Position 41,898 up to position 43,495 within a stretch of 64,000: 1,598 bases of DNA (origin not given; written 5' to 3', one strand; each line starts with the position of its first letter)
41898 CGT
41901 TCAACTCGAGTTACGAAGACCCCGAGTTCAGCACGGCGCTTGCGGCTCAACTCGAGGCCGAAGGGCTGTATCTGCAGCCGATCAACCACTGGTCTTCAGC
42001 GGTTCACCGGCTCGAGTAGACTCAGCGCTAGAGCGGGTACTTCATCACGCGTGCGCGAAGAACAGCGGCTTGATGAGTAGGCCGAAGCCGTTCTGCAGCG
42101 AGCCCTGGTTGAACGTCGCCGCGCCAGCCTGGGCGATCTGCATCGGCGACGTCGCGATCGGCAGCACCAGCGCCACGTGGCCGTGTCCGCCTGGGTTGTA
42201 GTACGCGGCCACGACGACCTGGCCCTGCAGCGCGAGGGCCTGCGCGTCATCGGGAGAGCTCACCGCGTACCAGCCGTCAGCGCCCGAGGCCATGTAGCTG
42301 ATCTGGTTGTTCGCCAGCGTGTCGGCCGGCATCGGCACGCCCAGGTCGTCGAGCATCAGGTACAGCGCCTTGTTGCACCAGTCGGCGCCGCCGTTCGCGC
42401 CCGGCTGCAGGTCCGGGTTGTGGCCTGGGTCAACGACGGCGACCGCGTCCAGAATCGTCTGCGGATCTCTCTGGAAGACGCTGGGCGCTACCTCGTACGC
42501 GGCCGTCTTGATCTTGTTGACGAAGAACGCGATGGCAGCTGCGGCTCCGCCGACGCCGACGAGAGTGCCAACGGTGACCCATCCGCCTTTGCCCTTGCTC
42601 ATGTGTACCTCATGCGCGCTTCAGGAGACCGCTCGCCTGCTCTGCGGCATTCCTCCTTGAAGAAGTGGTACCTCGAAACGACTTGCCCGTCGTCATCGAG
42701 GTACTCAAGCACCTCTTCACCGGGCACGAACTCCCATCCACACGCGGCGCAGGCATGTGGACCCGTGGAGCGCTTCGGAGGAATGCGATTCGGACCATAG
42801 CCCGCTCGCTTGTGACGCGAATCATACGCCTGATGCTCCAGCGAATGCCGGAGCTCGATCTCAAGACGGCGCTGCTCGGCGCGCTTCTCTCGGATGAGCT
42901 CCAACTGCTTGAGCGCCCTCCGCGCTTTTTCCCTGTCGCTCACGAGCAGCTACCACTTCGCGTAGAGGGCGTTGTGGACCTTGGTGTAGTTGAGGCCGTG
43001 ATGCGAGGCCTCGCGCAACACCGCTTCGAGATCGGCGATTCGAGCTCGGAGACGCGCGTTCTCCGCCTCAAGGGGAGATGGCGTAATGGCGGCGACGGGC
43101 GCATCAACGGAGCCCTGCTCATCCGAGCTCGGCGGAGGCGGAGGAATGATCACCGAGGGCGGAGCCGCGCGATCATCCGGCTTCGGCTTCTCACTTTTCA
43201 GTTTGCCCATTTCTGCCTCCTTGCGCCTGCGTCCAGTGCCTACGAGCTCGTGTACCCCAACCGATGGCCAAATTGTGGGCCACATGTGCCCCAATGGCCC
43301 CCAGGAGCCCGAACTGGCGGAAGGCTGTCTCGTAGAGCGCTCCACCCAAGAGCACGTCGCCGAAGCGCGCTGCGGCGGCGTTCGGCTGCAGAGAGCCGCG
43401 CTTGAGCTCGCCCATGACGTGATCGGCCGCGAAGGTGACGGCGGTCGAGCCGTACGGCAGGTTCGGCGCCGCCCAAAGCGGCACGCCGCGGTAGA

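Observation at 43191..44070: CPBP-family intramembrane protease (EExxxR / FxxxH / HxxxN) embedded in the leftward block, possibly split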

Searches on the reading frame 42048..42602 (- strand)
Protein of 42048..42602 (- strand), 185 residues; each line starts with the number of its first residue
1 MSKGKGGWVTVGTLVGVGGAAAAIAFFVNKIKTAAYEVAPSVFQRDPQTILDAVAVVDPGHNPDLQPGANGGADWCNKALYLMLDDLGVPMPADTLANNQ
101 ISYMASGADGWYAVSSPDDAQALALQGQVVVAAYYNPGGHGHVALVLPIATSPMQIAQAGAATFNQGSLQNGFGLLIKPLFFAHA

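Call 3: search_protein_families(library=pfam, proteins=[window:42048-42602:-], max_evalue=1)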
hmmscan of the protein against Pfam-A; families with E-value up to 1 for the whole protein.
window:42048-42602:- (185 aa): 1 family
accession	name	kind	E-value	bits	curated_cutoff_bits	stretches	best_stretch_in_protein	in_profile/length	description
PF05257.22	CHAP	-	0.11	13.4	26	1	72-147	5-67/81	CHAP domain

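Call 7: search_protein_families(library=phrogs, proteins=[window:42048-42602:-], max_evalue=0.01)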
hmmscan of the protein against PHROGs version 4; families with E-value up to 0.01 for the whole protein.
window:42048-42602:- (185 aa): 0 families

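Call 23: search_protein_families(library=ncbifam, proteins=[window:42048-42602:-], max_evalue=0.1)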
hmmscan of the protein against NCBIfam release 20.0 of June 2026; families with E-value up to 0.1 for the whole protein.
window:42048-42602:- (185 aa): 0 families

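Call 60: search_solved_structures(query=A3, max_evalue=1, show_alignments=1)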
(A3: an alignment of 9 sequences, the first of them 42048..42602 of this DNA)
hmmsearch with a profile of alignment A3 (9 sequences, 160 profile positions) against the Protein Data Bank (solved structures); distinct sequences matched with E-value up to 1: 9.
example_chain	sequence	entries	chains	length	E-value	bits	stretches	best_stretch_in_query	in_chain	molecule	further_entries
4eqa_A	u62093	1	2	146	4.1e-08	36.7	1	21-124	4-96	Putative uncharacterized protein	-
4f0v_A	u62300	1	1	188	7.7e-08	35.8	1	23-124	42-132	Putative uncharacterized protein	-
7tvh_A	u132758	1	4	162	7.8e-08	35.8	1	30-124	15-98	Peptidoglycan amidase Tse1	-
3vpi_A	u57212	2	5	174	8e-08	35.7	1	27-124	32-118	type VI secretion exported 1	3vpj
4eob_A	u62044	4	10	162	8.5e-08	35.6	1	30-124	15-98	type VI amidase effector Tse1 | Putative uncharacterized protein | toxic effector Tse1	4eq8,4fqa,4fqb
4fgd_A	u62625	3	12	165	8.8e-08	35.6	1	30-124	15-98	Tse1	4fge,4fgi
4f0w_A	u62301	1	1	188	4.8e-06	29.9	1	24-124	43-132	Putative uncharacterized protein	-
4f4m_A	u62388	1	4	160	5e-06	29.9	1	33-124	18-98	papain peptidoglycan amidase effector Tse1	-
9xhm_A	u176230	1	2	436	0.026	17.8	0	81-104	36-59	AcvB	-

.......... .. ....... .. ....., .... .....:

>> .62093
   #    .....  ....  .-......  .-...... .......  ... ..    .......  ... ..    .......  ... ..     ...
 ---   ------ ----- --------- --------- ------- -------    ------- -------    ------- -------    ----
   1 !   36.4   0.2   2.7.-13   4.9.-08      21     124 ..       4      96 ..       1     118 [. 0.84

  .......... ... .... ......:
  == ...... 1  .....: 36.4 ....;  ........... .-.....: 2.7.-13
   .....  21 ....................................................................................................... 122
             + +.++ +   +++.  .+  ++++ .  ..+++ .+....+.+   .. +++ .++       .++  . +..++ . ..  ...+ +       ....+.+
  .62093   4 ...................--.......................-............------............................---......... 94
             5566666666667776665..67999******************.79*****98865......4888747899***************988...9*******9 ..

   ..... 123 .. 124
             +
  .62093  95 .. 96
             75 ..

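Call 61: search_protein_families(library=pfam, alignment_id=A3, max_evalue=0.1)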
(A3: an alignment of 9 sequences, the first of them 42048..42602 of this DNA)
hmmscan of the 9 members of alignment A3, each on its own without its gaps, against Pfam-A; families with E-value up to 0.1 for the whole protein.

A. member 1, window:42048-42602:- (185 aa): 0 families

B. families by the number of members that match (of 9 scanned): 0 families

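Call 74: search_protein_families(library=padloc, proteins=[window:42048-42602:-], max_evalue=0.01)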
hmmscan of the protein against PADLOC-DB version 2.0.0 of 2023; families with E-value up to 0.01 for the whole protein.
window:42048-42602:- (185 aa): 0 families

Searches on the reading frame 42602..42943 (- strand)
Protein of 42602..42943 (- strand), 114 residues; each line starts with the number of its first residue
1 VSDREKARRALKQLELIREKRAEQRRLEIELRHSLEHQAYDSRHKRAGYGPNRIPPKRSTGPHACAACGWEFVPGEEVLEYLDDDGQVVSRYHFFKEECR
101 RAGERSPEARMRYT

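Call 3: search_protein_families(library=pfam, proteins=[window:42602-42943:-], max_evalue=1)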
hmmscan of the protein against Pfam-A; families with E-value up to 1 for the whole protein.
window:42602-42943:- (114 aa): 2 families
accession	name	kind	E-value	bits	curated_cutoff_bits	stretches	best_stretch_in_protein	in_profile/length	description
PF24461.1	DUF7576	-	0.049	13.9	27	1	62-102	18-57/60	Family of unknown function (DUF7576)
PF00690.31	Cation_ATPase_N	-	0.22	11.7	20.4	0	44-60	28-44/69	Cation transporter/ATPase, N-terminus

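Call 7: search_protein_families(library=phrogs, proteins=[window:42602-42943:-], max_evalue=0.01)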
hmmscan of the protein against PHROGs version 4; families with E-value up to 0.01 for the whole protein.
window:42602-42943:- (114 aa): 1 family
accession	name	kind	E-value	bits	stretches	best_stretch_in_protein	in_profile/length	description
phrog_22138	-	unknown function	0.0003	22.3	1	41-95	41-93/96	-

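Call 23: search_protein_families(library=ncbifam, proteins=[window:42602-42943:-], max_evalue=0.1)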
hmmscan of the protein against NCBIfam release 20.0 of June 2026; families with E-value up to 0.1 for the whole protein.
window:42602-42943:- (114 aa): 0 families

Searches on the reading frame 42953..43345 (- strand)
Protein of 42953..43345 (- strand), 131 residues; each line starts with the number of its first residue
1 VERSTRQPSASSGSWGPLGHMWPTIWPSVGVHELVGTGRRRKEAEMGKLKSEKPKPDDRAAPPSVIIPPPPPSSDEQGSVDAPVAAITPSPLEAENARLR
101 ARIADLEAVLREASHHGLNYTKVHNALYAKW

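Call 3: search_protein_families(library=pfam, proteins=[window:42953-43345:-], max_evalue=1)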
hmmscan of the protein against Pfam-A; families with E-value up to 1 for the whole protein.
window:42953-43345:- (131 aa): 0 families
